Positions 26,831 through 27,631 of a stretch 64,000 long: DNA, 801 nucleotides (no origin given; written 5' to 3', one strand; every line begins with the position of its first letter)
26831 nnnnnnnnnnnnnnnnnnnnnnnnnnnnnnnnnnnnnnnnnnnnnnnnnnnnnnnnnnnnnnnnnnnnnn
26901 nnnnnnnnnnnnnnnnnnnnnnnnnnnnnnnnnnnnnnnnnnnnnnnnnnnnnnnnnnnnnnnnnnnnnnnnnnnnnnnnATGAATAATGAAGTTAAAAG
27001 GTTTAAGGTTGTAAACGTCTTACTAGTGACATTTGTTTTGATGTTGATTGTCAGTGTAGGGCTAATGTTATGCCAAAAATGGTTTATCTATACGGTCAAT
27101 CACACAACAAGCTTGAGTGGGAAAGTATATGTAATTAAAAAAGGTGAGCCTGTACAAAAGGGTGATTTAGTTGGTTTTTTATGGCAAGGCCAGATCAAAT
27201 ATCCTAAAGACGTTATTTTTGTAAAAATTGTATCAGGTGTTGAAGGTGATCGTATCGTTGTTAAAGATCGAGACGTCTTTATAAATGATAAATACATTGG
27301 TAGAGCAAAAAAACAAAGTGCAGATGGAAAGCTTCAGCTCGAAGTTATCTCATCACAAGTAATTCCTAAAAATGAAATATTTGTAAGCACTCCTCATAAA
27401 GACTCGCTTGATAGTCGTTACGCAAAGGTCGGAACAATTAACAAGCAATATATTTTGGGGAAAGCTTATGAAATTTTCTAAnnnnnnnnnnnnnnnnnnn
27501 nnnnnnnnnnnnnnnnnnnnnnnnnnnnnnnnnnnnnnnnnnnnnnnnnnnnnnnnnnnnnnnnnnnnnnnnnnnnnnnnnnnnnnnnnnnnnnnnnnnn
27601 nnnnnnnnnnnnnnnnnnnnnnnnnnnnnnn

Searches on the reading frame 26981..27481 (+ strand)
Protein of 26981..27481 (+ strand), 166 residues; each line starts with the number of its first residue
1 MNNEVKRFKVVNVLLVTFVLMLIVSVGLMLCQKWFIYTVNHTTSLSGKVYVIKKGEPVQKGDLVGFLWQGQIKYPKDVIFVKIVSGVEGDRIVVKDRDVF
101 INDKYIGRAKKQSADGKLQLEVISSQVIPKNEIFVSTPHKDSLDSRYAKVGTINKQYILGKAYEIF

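Call 56: search_protein_families(library=pfam, max_evalue=0.01, proteins=[window:26981-27481:+])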
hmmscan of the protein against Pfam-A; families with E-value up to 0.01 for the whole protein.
window:26981-27481:+ (166 aa): 1 family
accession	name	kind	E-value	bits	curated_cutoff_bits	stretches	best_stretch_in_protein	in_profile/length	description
PF10502.14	Peptidase_S26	-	1.2e-18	68.1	22.9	1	14-163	6-164/168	Signal peptidase, peptidase S26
